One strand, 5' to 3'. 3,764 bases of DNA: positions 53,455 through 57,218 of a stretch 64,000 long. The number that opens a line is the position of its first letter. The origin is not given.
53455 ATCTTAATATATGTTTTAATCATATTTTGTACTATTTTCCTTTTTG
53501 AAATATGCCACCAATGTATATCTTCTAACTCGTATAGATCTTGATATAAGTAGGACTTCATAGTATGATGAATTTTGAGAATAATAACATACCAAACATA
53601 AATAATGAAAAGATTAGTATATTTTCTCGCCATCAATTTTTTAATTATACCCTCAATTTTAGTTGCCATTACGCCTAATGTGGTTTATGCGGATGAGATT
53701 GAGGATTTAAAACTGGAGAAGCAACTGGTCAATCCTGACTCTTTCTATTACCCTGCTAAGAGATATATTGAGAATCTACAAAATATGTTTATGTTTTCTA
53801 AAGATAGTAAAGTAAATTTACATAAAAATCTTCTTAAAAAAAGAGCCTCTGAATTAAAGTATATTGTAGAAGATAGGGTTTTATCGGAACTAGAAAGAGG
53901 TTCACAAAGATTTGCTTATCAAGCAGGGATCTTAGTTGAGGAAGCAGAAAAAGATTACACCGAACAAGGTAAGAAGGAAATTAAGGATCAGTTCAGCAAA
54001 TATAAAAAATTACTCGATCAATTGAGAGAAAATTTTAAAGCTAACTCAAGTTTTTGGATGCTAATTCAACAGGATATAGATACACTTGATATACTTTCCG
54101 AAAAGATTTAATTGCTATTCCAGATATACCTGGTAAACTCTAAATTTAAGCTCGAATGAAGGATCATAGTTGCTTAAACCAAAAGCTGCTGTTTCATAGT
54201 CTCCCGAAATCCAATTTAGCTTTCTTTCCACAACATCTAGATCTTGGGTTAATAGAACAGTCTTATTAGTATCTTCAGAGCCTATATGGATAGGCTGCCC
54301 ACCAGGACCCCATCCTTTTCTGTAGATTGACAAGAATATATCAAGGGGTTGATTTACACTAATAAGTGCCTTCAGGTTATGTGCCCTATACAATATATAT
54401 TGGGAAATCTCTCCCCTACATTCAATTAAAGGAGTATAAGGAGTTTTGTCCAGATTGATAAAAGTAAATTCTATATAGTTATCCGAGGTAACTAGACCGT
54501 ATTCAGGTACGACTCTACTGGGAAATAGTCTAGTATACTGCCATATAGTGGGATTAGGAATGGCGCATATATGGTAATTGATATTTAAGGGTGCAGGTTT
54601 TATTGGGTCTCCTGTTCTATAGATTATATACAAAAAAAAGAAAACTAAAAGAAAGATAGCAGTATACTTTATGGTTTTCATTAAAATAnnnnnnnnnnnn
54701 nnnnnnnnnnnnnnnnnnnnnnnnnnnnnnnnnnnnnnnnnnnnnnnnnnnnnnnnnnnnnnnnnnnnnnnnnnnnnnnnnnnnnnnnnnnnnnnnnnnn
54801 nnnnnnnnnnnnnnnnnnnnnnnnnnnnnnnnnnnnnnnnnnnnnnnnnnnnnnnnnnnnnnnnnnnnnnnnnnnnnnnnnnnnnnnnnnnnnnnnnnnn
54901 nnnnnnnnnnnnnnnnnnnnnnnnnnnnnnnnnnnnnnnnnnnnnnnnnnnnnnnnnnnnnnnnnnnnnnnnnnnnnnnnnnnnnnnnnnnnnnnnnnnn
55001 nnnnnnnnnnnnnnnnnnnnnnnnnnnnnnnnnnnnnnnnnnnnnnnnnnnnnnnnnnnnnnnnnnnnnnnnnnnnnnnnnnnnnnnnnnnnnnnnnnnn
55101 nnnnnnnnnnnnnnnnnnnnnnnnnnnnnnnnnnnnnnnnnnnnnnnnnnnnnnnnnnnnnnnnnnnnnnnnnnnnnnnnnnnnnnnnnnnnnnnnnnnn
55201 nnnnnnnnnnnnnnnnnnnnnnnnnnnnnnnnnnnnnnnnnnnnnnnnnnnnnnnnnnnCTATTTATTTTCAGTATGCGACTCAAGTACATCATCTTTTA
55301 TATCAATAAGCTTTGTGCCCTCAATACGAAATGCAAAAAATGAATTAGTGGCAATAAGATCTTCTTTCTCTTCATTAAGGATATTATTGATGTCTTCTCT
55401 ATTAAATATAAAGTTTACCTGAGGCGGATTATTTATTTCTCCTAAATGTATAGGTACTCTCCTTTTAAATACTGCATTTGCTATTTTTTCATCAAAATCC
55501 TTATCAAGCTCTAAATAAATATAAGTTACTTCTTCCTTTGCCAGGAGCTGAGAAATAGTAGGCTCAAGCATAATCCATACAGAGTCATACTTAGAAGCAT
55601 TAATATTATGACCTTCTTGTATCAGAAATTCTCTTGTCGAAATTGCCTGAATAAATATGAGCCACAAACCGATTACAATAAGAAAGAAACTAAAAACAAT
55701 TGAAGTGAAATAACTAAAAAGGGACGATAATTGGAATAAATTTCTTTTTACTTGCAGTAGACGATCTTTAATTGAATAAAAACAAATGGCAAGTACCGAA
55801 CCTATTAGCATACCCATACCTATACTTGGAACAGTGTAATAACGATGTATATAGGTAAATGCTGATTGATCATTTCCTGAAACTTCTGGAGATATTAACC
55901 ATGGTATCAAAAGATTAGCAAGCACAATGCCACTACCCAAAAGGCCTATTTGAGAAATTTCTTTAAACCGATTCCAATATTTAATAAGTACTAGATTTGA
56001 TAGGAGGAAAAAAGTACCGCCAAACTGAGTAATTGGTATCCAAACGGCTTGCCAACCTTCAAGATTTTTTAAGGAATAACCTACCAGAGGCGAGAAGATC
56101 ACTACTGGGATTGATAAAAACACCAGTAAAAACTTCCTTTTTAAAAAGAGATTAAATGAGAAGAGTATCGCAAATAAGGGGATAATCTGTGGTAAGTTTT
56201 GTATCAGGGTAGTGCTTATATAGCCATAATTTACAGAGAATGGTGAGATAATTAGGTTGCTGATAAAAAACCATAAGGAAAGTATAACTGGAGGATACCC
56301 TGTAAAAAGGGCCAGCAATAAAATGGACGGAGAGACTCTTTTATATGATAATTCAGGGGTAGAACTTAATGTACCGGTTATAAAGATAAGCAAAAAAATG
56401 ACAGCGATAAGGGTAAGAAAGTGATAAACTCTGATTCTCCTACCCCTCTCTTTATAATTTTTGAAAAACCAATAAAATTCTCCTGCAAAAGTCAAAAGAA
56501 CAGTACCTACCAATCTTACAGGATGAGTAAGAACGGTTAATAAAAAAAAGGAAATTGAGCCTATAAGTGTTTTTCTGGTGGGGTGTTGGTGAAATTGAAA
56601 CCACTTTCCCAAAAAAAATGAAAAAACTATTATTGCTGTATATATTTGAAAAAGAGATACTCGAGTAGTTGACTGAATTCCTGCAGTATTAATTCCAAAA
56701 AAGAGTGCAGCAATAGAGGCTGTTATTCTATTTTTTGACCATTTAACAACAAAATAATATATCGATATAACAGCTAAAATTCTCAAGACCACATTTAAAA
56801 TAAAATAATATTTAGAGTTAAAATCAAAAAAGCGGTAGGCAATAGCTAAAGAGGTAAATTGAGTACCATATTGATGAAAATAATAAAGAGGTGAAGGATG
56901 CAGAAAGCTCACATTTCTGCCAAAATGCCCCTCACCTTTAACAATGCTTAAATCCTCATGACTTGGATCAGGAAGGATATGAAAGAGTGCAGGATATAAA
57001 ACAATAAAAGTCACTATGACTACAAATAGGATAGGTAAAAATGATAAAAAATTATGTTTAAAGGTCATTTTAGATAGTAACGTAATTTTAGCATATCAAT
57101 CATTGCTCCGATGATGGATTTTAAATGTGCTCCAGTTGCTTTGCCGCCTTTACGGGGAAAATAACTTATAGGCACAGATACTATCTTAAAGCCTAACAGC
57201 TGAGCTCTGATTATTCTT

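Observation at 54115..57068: Operon with two paralogous small N-anchored Cys-containing proteins downstream of a GT2 and a 602-aa membrane protein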

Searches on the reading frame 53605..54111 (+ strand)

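Call 4: search_protein_families(library=pfam, proteins=[window:53605-54111:+], max_evalue=0.1)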
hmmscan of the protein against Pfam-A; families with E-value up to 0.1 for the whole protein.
window:53605-54111:+ (168 aa): 2 families
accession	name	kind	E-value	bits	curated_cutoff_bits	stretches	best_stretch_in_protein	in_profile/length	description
PF18915.5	DUF5667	-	3.6e-09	37.4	27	1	43-128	3-88/99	Domain of unknown function (DUF5667)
PF05075.19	DUF684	-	0.011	15.2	25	1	117-159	133-175/338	Protein of unknown function (DUF684)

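Call 6: search_protein_families(library=ncbifam, proteins=[window:53605-54111:+], max_evalue=0.1)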
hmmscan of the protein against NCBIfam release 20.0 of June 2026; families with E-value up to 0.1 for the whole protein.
window:53605-54111:+ (168 aa): 1 family
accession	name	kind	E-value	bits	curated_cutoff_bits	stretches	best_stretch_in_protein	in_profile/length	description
TIGR01530.1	nadN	equivalog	0.08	11.5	436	1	77-130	432-485/550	NAD nucleotidase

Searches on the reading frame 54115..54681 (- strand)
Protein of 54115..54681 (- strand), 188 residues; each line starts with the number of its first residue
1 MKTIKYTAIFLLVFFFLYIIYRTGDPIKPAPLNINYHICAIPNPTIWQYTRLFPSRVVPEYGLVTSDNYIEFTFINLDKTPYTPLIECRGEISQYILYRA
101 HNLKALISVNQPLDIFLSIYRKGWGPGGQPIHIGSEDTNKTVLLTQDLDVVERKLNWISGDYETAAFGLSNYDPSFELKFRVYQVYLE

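Call 4: search_protein_families(library=pfam, proteins=[window:54115-54681:-], max_evalue=0.1)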
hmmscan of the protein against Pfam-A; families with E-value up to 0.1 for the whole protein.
window:54115-54681:- (188 aa): 0 families

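Call 6: search_protein_families(library=ncbifam, proteins=[window:54115-54681:-], max_evalue=0.1)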
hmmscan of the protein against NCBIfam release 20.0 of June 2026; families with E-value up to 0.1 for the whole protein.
window:54115-54681:- (188 aa): 0 families

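Call 21: find_homologous_proteins(query=window:54115-54681:-, max_evalue=0.01)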
Query window:54115-54681:- (188 aa): 1 proteins with E <= 0.01 among 23 candidates.
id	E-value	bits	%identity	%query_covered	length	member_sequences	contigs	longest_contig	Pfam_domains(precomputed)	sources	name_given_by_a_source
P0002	1.1e-124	431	100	100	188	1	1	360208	-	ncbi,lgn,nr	ncbi:MAG: hypothetical protein Q8P92_01890 [Candidatus Daviesbacteria bacterium]|nr:hypothetical pro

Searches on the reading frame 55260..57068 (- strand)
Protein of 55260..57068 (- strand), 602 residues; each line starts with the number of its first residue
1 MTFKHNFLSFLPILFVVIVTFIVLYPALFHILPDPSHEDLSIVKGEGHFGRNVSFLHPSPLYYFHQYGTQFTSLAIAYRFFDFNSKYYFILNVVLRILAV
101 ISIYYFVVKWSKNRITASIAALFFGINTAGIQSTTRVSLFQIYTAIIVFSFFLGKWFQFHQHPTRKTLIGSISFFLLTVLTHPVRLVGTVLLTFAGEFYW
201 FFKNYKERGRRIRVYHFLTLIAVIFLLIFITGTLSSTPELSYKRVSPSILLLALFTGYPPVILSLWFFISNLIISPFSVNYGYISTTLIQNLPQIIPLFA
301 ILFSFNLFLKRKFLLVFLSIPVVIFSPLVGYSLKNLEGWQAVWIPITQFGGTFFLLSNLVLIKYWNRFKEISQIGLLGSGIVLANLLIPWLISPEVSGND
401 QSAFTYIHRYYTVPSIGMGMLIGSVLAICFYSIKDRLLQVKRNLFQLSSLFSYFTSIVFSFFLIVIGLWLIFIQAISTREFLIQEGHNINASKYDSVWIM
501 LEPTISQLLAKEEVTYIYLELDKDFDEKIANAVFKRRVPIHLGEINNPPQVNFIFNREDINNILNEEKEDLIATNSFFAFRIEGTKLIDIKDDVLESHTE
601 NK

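Call 4: search_protein_families(library=pfam, proteins=[window:55260-57068:-], max_evalue=0.1)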
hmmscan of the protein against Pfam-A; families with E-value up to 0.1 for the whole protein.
window:55260-57068:- (602 aa): 0 families

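Call 6: search_protein_families(library=ncbifam, proteins=[window:55260-57068:-], max_evalue=0.1)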
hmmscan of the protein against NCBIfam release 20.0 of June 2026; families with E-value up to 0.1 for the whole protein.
window:55260-57068:- (602 aa): 0 families

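Call 45: find_homologous_proteins(query=window:55260-57068:-, max_evalue=0.001)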
Query window:55260-57068:- (602 aa): 21 proteins with E <= 0.001 among 8000 candidates.
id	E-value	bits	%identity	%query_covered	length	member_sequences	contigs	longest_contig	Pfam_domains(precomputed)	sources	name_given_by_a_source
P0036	0.0e+0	1314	100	100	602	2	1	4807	-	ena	-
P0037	8.3e-158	545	46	97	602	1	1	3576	-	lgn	-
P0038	1.1e-157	544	46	96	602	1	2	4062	-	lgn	-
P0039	1.9e-154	534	46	96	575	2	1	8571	-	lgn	-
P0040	6.9e-153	529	46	98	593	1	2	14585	-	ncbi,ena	-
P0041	2.9e-152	526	45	98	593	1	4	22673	-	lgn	-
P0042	3.7e-149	516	44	95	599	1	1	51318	-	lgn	-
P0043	4.2e-145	503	43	98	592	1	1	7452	-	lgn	-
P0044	1.1e-144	501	43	98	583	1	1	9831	-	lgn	-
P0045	1.5e-144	501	42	95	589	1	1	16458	-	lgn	-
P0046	1.9e-144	501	43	97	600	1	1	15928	-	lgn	-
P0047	6.6e-144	499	42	95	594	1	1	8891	-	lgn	-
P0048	3.1e-143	497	43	98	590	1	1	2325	-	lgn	-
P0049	7.1e-143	496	42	95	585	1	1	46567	-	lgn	-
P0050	1.5e-142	494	42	98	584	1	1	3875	-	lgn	-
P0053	5.7e-137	476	43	98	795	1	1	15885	PF00535.33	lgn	-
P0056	5.5e-119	417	40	91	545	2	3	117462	-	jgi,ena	-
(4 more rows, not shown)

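Call 53: find_encoding_contigs(protein=P0053, flank=6000, max_places=1)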
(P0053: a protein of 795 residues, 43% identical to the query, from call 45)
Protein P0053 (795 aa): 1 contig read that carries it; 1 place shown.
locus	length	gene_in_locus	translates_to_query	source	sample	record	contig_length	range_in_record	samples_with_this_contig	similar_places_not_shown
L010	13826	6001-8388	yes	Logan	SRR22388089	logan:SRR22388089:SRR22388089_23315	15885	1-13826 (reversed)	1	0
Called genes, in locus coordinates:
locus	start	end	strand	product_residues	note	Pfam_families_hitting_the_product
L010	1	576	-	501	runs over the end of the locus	-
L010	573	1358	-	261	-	PF13302:Acetyltransf_3 (weak), PF00583:Acetyltransf_1, PF13673:Acetyltransf_10, PF13508:Acetyltransf_7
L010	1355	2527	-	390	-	PF00155:Aminotran_1_2, PF01041:DegT_DnrJ_EryC1, PF01053:Cys_Met_Meta_PP, PF01212:Beta_elim_lyase (weak)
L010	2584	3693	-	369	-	PF00155:Aminotran_1_2, PF00266:Aminotran_5 (weak), PF01041:DegT_DnrJ_EryC1, PF01053:Cys_Met_Meta_PP, PF01212:Beta_elim_lyase (weak)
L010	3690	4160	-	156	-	PF25084:LbH_EIF2B, PF25087:GMPPB_C (faint), PF00132:Hexapep, PF14602:Hexapep_2 (weak)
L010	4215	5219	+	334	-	PF01408:GFO_IDH_MocA, PF02894:GFO_IDH_MocA_C, PF22725:GFO_IDH_MocA_C3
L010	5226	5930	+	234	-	PF01209:Ubie_methyltran (weak), PF13489:Methyltransf_23, PF07021:MetW (weak), PF08241:Methyltransf_11, PF08242:Methyltransf_12 (weak), PF13649:Methyltransf_25, PF13847:Methyltransf_31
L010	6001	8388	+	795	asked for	PF00535:Glycos_transf_2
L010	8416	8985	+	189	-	-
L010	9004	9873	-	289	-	PF01209:Ubie_methyltran, PF02353:CMAS, PF08003:Methyltransf_9, PF13489:Methyltransf_23, PF08241:Methyltransf_11, PF08242:Methyltransf_12, PF13649:Methyltransf_25, PF13847:Methyltransf_31, +3 more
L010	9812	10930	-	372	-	PF13439:Glyco_transf_4, PF13579:Glyco_trans_4_4 (weak), PF00534:Glycos_transf_1, PF13692:Glyco_trans_1_4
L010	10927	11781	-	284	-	PF00535:Glycos_transf_2, PF10111:Glyco_tranf_2_2, PF13641:Glyco_tranf_2_3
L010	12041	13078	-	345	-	PF01073:3Beta_HSD, PF01370:Epimerase, PF02719:Polysacc_synt_2 (weak), PF04321:RmlD_sub_bind (weak), PF07993:NAD_binding_4 (weak), PF16363:GDP_Man_Dehyd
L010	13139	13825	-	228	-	?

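Call 54: find_encoding_contigs(protein=P0056, flank=6000, max_places=1)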
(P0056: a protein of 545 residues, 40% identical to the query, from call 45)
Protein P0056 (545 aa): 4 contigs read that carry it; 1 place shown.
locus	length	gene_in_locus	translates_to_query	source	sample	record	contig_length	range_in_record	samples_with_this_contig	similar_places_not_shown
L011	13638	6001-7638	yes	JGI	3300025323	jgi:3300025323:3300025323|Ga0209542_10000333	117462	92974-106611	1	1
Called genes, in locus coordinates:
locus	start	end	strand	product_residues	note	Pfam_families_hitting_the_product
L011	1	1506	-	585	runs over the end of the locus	PF02543:Carbam_trans_N, PF22521:HypF_C_2 (weak), PF16861:Carbam_trans_C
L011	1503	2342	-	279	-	PF02353:CMAS, PF01209:Ubie_methyltran, PF13489:Methyltransf_23, PF07021:MetW, PF13649:Methyltransf_25, PF13847:Methyltransf_31, PF08241:Methyltransf_11, PF08242:Methyltransf_12, +1 more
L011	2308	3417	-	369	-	PF13439:Glyco_transf_4, PF13579:Glyco_trans_4_4, PF20706:GT4-conflict (weak), PF00534:Glycos_transf_1, PF13692:Glyco_trans_1_4, PF13524:Glyco_trans_1_2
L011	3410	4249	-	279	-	PF00535:Glycos_transf_2, PF10111:Glyco_tranf_2_2, PF13641:Glyco_tranf_2_3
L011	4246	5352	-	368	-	PF00155:Aminotran_1_2 (weak), PF01053:Cys_Met_Meta_PP, PF00266:Aminotran_5 (weak), PF01041:DegT_DnrJ_EryC1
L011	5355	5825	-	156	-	PF14602:Hexapep_2 (faint), PF25084:LbH_EIF2B (weak), PF25087:GMPPB_C (faint), PF00132:Hexapep (weak)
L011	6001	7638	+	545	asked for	-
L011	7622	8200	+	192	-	-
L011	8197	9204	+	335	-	PF01408:GFO_IDH_MocA, PF03447:NAD_binding_3 (weak), PF02894:GFO_IDH_MocA_C, PF22725:GFO_IDH_MocA_C3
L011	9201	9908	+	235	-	PF01209:Ubie_methyltran (faint), PF13489:Methyltransf_23, PF07021:MetW, PF13847:Methyltransf_31, PF08241:Methyltransf_11, PF08242:Methyltransf_12, PF13649:Methyltransf_25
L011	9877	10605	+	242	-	PF00535:Glycos_transf_2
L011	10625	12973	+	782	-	-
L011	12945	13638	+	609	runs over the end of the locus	-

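Call 55: find_encoding_contigs(protein=P0042, flank=6000, max_places=1)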
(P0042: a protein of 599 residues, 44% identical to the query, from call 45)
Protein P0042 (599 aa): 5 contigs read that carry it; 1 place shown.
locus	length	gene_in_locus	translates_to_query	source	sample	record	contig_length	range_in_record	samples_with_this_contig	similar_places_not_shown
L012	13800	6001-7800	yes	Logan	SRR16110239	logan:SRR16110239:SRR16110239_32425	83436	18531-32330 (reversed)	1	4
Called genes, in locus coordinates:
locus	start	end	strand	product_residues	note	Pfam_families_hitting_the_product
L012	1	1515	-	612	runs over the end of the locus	-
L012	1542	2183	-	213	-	PF00702:Hydrolase, PF13419:HAD_2, PF13242:Hydrolase_like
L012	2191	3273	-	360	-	PF21360:PylC-like_N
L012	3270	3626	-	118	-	PF00190:Cupin_1 (weak), PF02311:AraC_binding, PF07883:Cupin_2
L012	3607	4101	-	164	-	PF01894:YjbQ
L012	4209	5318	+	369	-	PF00155:Aminotran_1_2, PF01041:DegT_DnrJ_EryC1, PF00266:Aminotran_5 (faint)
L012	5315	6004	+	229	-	PF00535:Glycos_transf_2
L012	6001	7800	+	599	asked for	-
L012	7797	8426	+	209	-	-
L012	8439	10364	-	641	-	-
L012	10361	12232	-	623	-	-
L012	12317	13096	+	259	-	PF00535:Glycos_transf_2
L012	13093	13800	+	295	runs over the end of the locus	PF01370:Epimerase, PF02719:Polysacc_synt_2 (faint), PF04321:RmlD_sub_bind, PF01073:3Beta_HSD (weak), PF16363:GDP_Man_Dehyd, PF07993:NAD_binding_4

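Call 62: predict_structure(alignment_id=A6)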
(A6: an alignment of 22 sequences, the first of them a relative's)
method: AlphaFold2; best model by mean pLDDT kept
length: 602 residues; sequences in the alignment: 22
mean_pLDDT: 81.4   pTM: 0.85
mean pLDDT of the five models: 81.4, 79.3, 75.3, 75.1, 73.7
residues with pLDDT >= 90: 205; 70-90: 290; 50-70: 78; < 50: 29
segments of 3 or more residues with pLDDT < 50: 1-5, 235-245, 394-406
pLDDT, mean of each block of 10 residues (from residue 1): 58 94 91 77 63 56 63 77 85 95 97 96 90 82 93 95 93 91 81 90 82 92 83 51 52 61 83 81 73 83 88 92 89 79 88 94 94 96 82 45 52 93 97 86 74 85 91 91 79 84 79 80 79 80 69 86 81 82 85 82 57
secondary structure, 60 per line:
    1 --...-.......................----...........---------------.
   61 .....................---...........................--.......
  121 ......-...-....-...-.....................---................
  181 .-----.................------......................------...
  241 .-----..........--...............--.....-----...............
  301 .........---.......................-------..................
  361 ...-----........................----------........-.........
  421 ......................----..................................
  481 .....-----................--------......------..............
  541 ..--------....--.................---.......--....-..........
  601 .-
elements in order: H7-29 H34-44 H60-81 H85-111 H114-126 H132-135 H141-161 H165-181 H187-203 H210-231 H238-241 H247-256 H259-273 H276-280 H286-309 H313-335 H343-363 H369-392 H403-410 H412-442 H447-485 H491-506 E515-520 H527-542 E551-554 H557-573 E577-583 E586-589 H591-601

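Call 65: search_solved_structures(query=A6, max_evalue=10)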
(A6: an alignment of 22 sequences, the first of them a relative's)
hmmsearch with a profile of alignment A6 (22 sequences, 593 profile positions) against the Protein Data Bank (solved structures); distinct sequences matched with E-value up to 10: 1.
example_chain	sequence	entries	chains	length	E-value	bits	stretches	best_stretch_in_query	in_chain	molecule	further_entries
6b87_A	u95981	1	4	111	0.21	13.3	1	420-488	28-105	TMHC2_E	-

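Call 81: search_protein_families(library=pfam, alignment_id=A6, max_evalue=0.01)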
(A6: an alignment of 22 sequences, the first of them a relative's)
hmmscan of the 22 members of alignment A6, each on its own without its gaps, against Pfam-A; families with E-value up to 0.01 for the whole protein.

A. member 1, P0036 (602 aa): 0 families

B. families by the number of members that match (of 22 scanned): 1 family
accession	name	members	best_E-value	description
PF00535.33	Glycos_transf_2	1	1.3e-19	Glycosyl transferase family 2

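Call 82: find_related_loci(query=A6, collection=genome_contigs, flank=5000)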
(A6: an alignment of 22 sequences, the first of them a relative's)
Query A6 (602 aa) in genome_contigs; peptide patterns used: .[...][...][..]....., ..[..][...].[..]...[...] (x = any residue, [..] = any of these).
40 stretches matched a pattern; 1 encode a relative of the query (tblastn E <= 1e-3); 1 distinct loci.
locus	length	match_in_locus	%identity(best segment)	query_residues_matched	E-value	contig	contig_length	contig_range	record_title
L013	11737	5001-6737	39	5-601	1e-120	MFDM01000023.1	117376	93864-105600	MAG: Candidatus Daviesbacteria bacterium RIFCSPLOWO2_01_FULL_39_12 rifcsplowo2_01_scaffold_352, whole genome shotgun seq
